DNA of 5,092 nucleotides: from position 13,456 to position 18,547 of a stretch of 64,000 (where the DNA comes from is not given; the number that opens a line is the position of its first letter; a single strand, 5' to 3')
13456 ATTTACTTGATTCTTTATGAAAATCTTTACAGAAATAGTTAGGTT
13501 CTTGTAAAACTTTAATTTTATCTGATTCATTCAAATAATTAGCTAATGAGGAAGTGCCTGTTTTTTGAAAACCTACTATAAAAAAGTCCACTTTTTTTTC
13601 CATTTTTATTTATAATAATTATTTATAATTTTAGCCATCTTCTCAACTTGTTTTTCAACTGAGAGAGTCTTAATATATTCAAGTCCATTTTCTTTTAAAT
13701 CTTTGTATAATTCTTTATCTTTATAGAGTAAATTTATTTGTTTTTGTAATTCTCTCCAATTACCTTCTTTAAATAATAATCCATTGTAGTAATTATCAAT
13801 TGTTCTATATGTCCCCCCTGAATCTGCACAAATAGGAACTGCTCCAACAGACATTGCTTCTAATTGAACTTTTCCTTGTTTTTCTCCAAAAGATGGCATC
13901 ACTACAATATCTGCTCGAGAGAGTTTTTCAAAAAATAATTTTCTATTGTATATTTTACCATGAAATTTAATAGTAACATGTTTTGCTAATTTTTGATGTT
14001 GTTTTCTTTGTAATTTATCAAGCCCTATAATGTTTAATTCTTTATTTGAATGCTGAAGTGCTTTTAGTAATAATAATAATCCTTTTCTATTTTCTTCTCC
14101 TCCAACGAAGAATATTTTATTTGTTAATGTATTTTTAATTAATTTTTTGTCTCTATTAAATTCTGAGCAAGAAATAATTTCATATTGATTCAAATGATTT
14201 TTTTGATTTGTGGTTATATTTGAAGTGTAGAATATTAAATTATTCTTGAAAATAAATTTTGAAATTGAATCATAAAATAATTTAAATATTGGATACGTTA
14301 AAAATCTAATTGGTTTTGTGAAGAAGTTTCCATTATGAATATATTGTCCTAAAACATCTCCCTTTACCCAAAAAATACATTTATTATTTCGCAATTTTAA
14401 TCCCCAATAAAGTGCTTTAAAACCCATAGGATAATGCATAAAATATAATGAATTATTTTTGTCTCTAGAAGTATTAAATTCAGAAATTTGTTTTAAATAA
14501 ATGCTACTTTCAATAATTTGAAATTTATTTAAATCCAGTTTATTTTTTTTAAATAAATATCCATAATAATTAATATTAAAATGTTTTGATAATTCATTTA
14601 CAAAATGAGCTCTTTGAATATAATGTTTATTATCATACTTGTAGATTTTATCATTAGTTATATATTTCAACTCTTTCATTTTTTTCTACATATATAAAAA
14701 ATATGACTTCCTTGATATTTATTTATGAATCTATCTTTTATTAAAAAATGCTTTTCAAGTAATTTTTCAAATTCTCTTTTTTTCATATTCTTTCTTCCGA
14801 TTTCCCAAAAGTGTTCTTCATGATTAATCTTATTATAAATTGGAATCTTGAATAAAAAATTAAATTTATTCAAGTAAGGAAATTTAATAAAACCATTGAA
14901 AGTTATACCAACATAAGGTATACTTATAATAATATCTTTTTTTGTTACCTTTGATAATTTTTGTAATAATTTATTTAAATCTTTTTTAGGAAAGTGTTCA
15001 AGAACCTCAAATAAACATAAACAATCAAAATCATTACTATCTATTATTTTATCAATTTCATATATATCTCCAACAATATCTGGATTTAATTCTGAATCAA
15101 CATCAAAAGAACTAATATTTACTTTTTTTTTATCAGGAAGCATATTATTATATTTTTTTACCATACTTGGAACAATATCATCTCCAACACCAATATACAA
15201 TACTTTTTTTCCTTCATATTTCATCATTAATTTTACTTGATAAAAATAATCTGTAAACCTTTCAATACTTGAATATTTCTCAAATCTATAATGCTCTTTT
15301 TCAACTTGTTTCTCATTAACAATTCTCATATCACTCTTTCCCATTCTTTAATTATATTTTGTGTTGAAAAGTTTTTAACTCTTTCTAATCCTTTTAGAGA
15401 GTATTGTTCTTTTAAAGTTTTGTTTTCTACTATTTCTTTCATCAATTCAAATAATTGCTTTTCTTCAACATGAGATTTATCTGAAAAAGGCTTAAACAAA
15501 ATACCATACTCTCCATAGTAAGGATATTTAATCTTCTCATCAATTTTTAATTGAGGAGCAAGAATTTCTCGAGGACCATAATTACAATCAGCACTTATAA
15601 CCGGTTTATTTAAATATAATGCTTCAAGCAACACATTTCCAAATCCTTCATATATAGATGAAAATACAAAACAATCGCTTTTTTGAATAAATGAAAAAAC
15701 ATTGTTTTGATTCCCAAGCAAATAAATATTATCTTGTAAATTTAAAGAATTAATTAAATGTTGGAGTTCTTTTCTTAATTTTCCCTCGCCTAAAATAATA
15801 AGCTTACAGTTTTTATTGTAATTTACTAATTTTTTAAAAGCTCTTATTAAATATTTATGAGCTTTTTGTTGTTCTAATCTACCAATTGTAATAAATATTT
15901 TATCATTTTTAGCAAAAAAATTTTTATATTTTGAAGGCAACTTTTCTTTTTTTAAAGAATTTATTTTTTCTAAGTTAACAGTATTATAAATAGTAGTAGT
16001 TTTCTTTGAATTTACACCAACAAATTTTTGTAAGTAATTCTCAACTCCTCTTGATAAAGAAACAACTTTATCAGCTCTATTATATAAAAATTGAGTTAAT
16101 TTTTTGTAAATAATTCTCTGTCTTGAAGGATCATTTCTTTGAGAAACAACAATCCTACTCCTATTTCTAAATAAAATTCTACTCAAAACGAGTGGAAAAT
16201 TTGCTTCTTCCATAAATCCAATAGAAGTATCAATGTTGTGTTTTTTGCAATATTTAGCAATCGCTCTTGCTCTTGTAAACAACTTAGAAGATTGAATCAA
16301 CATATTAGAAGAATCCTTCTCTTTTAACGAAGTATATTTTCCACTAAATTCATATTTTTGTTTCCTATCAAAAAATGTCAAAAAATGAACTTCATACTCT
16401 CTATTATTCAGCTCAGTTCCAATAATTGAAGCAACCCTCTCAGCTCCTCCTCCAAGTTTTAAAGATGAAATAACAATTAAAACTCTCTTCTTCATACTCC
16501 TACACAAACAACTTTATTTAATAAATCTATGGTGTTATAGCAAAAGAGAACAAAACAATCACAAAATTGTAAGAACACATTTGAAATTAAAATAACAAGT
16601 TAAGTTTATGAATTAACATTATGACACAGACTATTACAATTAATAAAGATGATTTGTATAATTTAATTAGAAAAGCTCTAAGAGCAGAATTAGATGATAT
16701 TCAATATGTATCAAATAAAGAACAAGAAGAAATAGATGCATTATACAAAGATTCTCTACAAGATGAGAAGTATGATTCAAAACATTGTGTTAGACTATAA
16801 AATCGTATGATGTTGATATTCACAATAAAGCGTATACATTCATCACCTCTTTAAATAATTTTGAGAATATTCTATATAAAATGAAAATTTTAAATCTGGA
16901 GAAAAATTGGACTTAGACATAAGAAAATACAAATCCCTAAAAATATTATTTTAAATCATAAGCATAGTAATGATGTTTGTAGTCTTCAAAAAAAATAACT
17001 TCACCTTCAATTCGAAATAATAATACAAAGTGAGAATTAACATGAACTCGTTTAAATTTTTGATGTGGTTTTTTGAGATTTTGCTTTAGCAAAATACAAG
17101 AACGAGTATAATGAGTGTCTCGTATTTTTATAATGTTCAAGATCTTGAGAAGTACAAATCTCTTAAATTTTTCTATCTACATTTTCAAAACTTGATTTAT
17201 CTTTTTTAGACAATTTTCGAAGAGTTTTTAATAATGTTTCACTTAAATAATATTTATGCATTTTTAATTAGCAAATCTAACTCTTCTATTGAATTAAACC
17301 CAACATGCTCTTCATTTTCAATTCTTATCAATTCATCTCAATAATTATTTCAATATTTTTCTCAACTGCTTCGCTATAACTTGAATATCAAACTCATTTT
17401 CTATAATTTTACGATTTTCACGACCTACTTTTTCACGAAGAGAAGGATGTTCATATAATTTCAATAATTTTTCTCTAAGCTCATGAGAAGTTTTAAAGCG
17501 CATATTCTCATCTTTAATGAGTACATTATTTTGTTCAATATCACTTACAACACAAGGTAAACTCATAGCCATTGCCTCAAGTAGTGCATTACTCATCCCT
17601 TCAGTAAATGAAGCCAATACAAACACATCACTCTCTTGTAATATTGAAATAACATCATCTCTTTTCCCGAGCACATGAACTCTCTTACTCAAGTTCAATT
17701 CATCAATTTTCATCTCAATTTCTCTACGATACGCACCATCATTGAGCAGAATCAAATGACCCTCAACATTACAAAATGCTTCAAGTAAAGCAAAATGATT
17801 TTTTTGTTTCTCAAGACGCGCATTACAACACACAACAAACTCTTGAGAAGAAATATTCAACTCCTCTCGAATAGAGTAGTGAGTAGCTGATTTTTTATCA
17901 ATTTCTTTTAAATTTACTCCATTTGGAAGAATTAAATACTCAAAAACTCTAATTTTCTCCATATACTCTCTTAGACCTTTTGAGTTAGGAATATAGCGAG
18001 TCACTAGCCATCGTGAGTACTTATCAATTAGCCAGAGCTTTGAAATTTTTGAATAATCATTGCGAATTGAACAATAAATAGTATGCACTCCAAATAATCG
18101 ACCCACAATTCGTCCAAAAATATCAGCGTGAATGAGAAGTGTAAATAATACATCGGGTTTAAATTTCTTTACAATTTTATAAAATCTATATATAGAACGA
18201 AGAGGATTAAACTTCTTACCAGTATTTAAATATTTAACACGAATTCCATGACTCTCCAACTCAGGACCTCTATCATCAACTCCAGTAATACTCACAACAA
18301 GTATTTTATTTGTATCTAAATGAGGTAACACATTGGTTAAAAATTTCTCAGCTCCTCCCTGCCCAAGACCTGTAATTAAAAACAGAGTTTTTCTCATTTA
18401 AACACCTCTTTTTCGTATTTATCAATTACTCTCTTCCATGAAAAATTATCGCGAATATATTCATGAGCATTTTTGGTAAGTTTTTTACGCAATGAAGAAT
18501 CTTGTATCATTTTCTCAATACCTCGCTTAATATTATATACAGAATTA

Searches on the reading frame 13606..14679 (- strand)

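Call 71: search_protein_families(library=pfam, proteins=[window:13606-14679:-], max_evalue=0.001)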
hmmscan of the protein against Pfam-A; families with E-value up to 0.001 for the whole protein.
window:13606-14679:- (357 aa): 3 families
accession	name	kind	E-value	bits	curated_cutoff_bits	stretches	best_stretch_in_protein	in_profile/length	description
PF00534.26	Glycos_transf_1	-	8.8e-25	87.7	26.4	1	177-332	6-169/172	Glycosyl transferases group 1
PF13692.12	Glyco_trans_1_4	-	4.5e-18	66.3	27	1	187-321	2-142/142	Glycosyl transferases group 1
PF20706.3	GT4-conflict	-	0.00021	20.8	26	1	184-297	195-323/385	Family 4 Glycosyltransferase in conflict systems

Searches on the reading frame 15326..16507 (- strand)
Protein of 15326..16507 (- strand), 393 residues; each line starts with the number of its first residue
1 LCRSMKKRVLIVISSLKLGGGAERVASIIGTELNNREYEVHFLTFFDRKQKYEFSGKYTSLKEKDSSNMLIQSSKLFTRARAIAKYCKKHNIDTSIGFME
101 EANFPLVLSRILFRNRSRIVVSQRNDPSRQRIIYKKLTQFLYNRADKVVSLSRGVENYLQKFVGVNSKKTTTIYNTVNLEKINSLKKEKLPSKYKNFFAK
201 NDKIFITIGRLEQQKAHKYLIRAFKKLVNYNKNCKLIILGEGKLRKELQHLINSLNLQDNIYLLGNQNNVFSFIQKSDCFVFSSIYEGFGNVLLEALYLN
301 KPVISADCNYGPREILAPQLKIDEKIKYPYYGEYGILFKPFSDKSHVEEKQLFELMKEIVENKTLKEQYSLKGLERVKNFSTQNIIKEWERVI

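Call 71: search_protein_families(library=pfam, proteins=[window:15326-16507:-], max_evalue=0.001)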
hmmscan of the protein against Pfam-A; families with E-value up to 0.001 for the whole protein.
window:15326-16507:- (393 aa): 5 families
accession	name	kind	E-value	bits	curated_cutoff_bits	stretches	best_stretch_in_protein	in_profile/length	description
PF00534.26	Glycos_transf_1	-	2.7e-34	118.6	26.4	1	195-318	8-133/172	Glycosyl transferases group 1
PF13692.12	Glyco_trans_1_4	-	3.7e-27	95.8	27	1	203-318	2-117/142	Glycosyl transferases group 1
PF13439.12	Glyco_transf_4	-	1.2e-13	51.9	28.5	1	20-181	2-170/170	Glycosyltransferase Family 4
PF20706.3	GT4-conflict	-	0.00012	21.7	26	1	126-304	128-309/385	Family 4 Glycosyltransferase in conflict systems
PF13579.12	Glyco_trans_4_4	-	0.00018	22.3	29.7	1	20-175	1-157/158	Glycosyl transferase 4-like domain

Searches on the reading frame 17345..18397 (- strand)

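Call 71: search_protein_families(library=pfam, proteins=[window:17345-18397:-], max_evalue=0.001)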
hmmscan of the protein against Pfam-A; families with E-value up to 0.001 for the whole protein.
window:17345-18397:- (350 aa): 6 families
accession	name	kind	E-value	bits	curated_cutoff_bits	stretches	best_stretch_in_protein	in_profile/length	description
PF00534.26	Glycos_transf_1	-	5.5e-25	88.3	26.4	1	176-330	5-171/172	Glycosyl transferases group 1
PF13692.12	Glyco_trans_1_4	-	8.4e-23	81.6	27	1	187-316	2-141/142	Glycosyl transferases group 1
PF13439.12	Glyco_transf_4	-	5.7e-09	36.7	28.5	1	14-164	2-169/170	Glycosyltransferase Family 4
PF13524.12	Glyco_trans_1_2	-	4.5e-05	23.9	25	1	239-345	16-142/144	Glycosyl transferase-like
PF13579.12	Glyco_trans_4_4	-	0.0002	22.2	29.7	1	14-148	1-144/158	Glycosyl transferase 4-like domain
PF13477.12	Glyco_trans_4_2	-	0.00048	20.8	23.4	1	35-108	28-103/139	Glycosyl transferase 4-like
